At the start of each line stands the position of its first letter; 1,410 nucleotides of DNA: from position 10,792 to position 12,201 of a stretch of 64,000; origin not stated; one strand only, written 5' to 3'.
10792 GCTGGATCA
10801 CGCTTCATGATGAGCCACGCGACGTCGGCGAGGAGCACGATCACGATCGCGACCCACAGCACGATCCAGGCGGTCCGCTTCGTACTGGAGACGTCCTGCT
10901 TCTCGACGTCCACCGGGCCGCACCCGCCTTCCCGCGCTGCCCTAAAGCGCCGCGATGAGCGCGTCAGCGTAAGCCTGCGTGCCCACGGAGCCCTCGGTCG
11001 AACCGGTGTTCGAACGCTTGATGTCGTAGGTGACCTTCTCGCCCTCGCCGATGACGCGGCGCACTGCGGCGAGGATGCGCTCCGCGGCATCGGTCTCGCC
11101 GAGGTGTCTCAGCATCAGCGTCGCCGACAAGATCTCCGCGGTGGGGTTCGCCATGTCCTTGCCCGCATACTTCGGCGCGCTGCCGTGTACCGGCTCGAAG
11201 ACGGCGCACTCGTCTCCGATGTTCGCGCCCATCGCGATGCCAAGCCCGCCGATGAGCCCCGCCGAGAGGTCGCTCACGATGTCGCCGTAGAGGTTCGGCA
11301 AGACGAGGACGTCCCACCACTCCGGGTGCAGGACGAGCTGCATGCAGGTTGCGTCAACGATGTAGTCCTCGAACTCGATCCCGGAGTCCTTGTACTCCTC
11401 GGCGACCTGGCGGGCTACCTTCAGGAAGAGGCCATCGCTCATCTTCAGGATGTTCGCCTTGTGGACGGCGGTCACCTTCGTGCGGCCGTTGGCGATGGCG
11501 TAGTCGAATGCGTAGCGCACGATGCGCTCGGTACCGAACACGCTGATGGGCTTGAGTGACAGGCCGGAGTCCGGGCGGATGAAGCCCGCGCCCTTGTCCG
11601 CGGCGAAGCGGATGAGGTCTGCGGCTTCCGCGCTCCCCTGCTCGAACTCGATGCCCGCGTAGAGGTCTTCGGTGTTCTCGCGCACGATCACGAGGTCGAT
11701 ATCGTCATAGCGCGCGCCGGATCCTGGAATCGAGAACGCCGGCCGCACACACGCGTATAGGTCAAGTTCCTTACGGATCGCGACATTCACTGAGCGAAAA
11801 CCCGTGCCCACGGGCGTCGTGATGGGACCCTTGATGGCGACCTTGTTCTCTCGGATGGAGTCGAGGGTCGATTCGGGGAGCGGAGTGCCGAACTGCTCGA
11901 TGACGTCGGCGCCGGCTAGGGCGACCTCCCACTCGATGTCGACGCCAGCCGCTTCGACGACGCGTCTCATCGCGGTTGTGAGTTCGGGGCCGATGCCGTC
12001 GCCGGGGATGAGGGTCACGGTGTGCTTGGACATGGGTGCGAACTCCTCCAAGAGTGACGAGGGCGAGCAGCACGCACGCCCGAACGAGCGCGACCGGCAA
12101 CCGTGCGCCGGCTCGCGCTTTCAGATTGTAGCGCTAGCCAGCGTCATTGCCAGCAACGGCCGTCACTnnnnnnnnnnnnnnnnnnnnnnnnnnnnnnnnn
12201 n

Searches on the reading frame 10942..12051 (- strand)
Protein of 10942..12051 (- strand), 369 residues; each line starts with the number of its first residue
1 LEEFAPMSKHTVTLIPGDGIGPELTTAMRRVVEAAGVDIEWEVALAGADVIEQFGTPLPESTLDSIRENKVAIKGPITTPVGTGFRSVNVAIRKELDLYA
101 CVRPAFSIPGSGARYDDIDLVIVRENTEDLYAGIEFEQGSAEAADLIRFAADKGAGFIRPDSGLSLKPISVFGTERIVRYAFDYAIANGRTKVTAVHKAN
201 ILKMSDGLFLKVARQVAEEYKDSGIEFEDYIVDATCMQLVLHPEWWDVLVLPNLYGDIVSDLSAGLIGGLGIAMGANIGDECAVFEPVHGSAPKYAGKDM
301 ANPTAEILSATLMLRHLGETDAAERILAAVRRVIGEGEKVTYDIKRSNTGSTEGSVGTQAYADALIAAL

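Call 36: search_protein_families(library=pfam, proteins=[window:10942-12051:-], max_evalue=0.0001)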
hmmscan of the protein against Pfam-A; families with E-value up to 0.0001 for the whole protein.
window:10942-12051:- (369 aa): 1 family
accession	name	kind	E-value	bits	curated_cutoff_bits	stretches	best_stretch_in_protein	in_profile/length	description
PF00180.25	Iso_dh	-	7.4e-101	338.3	27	1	11-363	1-346/348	Isocitrate/isopropylmalate dehydrogenase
